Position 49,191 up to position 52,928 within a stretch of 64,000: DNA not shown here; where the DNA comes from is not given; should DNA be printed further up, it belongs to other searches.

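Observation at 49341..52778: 1145-aa single-chain GGDEF - STAND ATPase - TPR protein: diguanylate cyclase as the effector of a STAND-type sensor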

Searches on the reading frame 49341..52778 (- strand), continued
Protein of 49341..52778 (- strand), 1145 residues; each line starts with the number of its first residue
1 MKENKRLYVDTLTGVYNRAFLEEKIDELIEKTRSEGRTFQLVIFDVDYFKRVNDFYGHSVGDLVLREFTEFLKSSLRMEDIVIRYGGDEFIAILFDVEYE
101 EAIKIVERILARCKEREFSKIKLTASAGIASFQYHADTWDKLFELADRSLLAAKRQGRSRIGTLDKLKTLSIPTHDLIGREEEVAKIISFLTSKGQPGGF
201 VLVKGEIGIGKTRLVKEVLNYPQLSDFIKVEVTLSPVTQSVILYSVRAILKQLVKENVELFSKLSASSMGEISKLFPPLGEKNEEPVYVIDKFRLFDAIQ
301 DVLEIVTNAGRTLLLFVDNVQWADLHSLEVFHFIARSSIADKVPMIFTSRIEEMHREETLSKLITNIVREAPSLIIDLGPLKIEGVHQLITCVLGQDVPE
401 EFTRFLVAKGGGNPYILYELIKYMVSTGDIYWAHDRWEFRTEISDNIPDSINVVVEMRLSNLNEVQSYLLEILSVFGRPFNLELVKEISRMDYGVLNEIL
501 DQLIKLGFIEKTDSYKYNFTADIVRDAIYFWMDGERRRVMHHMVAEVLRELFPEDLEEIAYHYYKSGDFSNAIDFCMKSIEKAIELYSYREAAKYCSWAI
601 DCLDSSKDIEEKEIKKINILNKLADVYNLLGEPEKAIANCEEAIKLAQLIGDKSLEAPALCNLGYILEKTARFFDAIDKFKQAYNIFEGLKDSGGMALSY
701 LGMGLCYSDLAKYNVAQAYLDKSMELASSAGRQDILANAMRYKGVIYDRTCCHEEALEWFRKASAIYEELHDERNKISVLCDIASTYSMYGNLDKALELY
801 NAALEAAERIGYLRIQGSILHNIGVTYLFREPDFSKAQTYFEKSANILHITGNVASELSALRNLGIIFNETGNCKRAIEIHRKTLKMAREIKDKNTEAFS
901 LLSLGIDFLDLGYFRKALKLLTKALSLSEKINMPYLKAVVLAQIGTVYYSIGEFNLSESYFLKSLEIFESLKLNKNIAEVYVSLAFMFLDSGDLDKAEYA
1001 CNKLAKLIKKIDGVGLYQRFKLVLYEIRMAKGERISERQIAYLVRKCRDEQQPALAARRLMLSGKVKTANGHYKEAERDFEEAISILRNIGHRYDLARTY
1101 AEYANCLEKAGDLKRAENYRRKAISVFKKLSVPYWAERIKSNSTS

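Call 8: search_solved_structures(query=window:49341-52778:-, max_evalue=0.001)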
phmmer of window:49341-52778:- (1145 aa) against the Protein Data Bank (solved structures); distinct sequences matched with E-value up to 0.001: 81 (the best 60 are shown).
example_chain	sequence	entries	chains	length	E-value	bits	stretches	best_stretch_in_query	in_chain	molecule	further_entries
6d9m_A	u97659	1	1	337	1e-26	96.2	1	8-161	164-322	Fusion protein of Endolysin,Response receiver sensor diguanylate cyclase, GAF domain-conta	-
4zve_A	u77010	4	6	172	6.4e-26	93.6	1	10-162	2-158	Diguanylate cyclase DosC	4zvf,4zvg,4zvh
1w25_A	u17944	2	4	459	5.5e-25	90.5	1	9-161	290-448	STALKED-CELL DIFFERENTIATION CONTROLLING PROTEIN | RESPONSE REGULATOR PLED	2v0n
2wb4_A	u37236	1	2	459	5.5e-25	90.5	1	9-161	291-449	DIGUANYLATE CYCLASE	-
9g86_A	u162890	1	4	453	5.6e-25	90.5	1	9-161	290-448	Response regulator PleD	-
9g85_A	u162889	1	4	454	5.6e-25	90.5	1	9-161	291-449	Response regulator PleD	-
3ign_A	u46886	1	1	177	8.2e-24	86.6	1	8-161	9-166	Diguanylate cyclase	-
6zxm_A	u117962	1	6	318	2.2e-23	85.2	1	9-161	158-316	Putative GGDEF/response regulator receiver domain protein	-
6et7_A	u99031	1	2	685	2.9e-23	84.8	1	5-161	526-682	Diguanylate cyclase (GGDEF) domain-containing protein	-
5llw_B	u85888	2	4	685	4.1e-23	84.3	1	8-161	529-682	Diguanylate cyclase (GGDEF) domain-containing protein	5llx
6hbz_A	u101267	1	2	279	8.8e-23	83.2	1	6-161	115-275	GGDEF domain protein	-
7e6g_A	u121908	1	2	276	1.4e-22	82.5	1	10-161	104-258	Putative GGDEF domain protein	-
5m3c_A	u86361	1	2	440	9.4e-22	79.8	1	9-164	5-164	Diguanylate cyclase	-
6zxb_A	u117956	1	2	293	1.4e-21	79.2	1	9-161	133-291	Putative GGDEF/response regulator receiver domain protein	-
6zxc_A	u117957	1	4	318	1.7e-21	78.9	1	9-161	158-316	Putative GGDEF/response regulator receiver domain protein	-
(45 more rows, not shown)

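Call 18: find_encoding_contigs(protein=P0001, flank=10000, max_places=3)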
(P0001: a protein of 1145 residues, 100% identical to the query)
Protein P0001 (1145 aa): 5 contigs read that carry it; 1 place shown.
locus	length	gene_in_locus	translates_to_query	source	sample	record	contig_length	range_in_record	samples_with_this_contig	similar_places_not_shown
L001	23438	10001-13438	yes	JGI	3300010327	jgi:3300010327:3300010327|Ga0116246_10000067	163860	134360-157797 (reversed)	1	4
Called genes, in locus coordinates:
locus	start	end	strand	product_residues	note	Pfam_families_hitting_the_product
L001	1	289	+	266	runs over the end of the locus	PF01177:Asp_Glu_race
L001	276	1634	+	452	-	PF03951:Gln-synt_N, PF00120:Gln-synt_C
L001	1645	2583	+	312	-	PF02729:OTCace_N, PF00185:OTCace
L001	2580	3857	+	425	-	PF01979:Amidohydro_1, PF12890:DHOase, PF07969:Amidohydro_3 (weak)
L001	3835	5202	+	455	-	PF19289:PmbA_TldD_3rd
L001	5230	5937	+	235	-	-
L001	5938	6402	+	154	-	PF01668:SmpB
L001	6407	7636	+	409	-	PF00675:Peptidase_M16, PF05193:Peptidase_M16_C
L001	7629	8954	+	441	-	PF05193:Peptidase_M16_C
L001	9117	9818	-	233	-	PF00515:TPR_1 (faint), PF07719:TPR_2 (faint), PF13424:TPR_12 (faint), PF13428:TPR_14 (faint), PF13432:TPR_16 (faint), PF21033:RMD1-3, PF13414:TPR_11 (faint), PF13181:TPR_8 (weak), +1 more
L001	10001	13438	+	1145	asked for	PF00990:GGDEF, PF00515:TPR_1 (faint), PF07719:TPR_2 (faint), PF13191:AAA_16, PF13424:TPR_12, PF13424:TPR_12, PF17874:TPR_MalT, PF13424:TPR_12, +11 more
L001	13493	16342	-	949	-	PF12371:TMEM131_like_N (faint), PF15780:ASH (faint), PF22073:Cep192_D4 (weak), PF22544:HYDIN_VesB_CFA65-like_Ig, PF23727:Beta-prop_FAM234A_B (faint), PF25292:Beta-prop_CGLA (faint), PF13360:PQQ_2, PF13517:FG-GAP_3 (weak), +2 more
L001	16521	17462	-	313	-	PF04463:2-thiour_desulf, PF08349:DUF1722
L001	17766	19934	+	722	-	PF00403:HMA, PF00122:E1-E2_ATPase, PF00702:Hydrolase, PF08282:Hydrolase_3 (faint)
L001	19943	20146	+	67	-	PF00403:HMA (weak)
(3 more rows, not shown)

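Call 19: find_encoding_contigs(protein=P0002, flank=10000, max_places=3)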
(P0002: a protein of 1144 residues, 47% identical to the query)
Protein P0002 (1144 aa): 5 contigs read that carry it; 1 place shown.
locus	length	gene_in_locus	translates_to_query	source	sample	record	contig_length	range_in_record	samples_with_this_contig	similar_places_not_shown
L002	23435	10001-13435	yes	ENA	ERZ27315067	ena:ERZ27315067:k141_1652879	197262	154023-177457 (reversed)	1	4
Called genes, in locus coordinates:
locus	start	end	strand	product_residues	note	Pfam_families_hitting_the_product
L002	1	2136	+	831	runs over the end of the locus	PF13620:CarboxypepD_reg, PF13715:CarbopepD_reg_2, PF07715:Plug, PF25183:OMP_b-brl_4 (faint), PF00593:TonB_dep_Rec_b-barrel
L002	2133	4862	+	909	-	-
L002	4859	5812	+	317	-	PF03687:UPF0164 (faint)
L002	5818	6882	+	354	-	PF18962:Por_Secre_tail (faint)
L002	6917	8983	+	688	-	-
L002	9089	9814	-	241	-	PF00515:TPR_1 (faint), PF07719:TPR_2 (faint), PF13424:TPR_12 (faint), PF13428:TPR_14 (faint), PF13432:TPR_16 (faint), PF21033:RMD1-3, PF13414:TPR_11 (faint), PF13181:TPR_8 (weak), +2 more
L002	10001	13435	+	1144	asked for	PF00990:GGDEF, PF13191:AAA_16, PF13424:TPR_12 (weak), PF13424:TPR_12, PF13424:TPR_12, PF17874:TPR_MalT, PF10602:RPN7, PF13424:TPR_12, +16 more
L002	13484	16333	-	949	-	PF07610:DUF1573 (faint), PF15780:ASH, PF22073:Cep192_D4 (weak), PF22544:HYDIN_VesB_CFA65-like_Ig, PF13517:FG-GAP_3 (weak), PF13360:PQQ_2 (weak), PF13570:Beta-prop_ACSF4 (weak), PF25292:Beta-prop_CGLA (weak), +5 more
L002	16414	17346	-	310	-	PF04463:2-thiour_desulf, PF08349:DUF1722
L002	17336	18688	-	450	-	PF00875:DNA_photolyase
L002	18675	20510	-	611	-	PF02730:AFOR_N, PF01314:AFOR_C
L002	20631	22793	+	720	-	PF00403:HMA, PF00122:E1-E2_ATPase, PF00702:Hydrolase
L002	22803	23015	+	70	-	-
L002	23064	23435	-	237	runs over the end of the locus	PF17131:TP_0789-like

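Call 20: find_encoding_contigs(protein=P0003, flank=8000, max_places=2)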
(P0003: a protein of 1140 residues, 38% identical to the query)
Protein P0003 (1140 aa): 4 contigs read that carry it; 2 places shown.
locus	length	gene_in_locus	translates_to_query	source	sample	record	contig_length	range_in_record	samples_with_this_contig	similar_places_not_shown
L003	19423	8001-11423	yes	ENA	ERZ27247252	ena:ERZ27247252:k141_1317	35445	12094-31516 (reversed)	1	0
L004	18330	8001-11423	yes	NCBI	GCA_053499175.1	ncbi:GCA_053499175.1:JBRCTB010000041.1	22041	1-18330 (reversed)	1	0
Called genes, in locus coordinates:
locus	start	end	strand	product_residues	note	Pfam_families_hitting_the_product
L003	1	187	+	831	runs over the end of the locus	PF13620:CarboxypepD_reg, PF13715:CarbopepD_reg_2, PF07715:Plug, PF25183:OMP_b-brl_4 (faint), PF00593:TonB_dep_Rec_b-barrel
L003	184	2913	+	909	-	-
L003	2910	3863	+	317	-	PF03687:UPF0164 (faint)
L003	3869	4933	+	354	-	PF18962:Por_Secre_tail (faint)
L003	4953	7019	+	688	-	-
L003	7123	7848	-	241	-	PF00515:TPR_1 (faint), PF07719:TPR_2 (faint), PF13424:TPR_12 (faint), PF13428:TPR_14 (faint), PF13431:TPR_17 (faint), PF13432:TPR_16 (faint), PF21033:RMD1-3, PF13181:TPR_8 (weak), +2 more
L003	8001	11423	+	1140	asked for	PF00990:GGDEF, PF01637:ATPase_2 (weak), PF13191:AAA_16, PF13401:AAA_22 (weak), PF17874:TPR_MalT, PF13424:TPR_12, PF17874:TPR_MalT, PF13424:TPR_12, +12 more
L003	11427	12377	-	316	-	PF04463:2-thiour_desulf, PF08349:DUF1722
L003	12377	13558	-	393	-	PF00465:Fe-ADH, PF13685:Fe-ADH_2, PF25137:ADH_Fe_C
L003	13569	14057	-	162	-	-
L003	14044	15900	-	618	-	PF02730:AFOR_N, PF01314:AFOR_C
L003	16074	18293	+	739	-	-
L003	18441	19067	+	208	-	PF06971:Put_DNA-bind_N, PF01408:GFO_IDH_MocA (weak), PF02629:CoA_binding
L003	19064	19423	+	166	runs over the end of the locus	PF01899:MNHE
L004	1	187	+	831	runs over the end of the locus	PF13620:CarboxypepD_reg, PF13715:CarbopepD_reg_2, PF07715:Plug, PF25183:OMP_b-brl_4 (faint), PF00593:TonB_dep_Rec_b-barrel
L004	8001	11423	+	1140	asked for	PF00990:GGDEF, PF01637:ATPase_2 (weak), PF13191:AAA_16, PF13401:AAA_22 (weak), PF17874:TPR_MalT, PF13424:TPR_12, PF17874:TPR_MalT, PF13424:TPR_12, +12 more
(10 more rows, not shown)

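Call 21: find_encoding_contigs(protein=P0006, flank=8000, max_places=2)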
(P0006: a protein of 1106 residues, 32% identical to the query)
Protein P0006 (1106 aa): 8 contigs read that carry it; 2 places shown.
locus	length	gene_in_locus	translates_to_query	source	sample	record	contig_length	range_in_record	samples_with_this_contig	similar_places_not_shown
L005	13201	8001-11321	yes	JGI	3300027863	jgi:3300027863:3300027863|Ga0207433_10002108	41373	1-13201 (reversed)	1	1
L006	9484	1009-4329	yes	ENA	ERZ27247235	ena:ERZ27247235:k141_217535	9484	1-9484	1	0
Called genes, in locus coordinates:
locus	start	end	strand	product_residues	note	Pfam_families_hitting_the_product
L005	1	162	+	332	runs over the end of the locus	PF07963:N_methyl (weak)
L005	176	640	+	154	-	-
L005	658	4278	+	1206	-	PF28373:PilY1_homolog_dom, PF05567:T4P_PilY1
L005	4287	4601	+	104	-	-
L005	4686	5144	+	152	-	-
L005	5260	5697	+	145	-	-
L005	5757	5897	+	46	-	-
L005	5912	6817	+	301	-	PF17963:Big_9 (faint), PF05345:He_PIG (weak)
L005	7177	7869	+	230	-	-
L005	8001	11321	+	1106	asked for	PF00990:GGDEF, PF13191:AAA_16, PF13424:TPR_12, PF00515:TPR_1 (weak), PF07719:TPR_2 (weak), PF13424:TPR_12, PF17874:TPR_MalT, PF13424:TPR_12, +8 more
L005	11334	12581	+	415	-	PF05036:SPOR (weak)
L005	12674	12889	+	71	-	-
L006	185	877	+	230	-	-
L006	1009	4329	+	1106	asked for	PF00990:GGDEF, PF13191:AAA_16, PF13424:TPR_12, PF00515:TPR_1 (weak), PF07719:TPR_2 (weak), PF13424:TPR_12, PF17874:TPR_MalT, PF13424:TPR_12, +8 more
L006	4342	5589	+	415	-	PF05036:SPOR (weak)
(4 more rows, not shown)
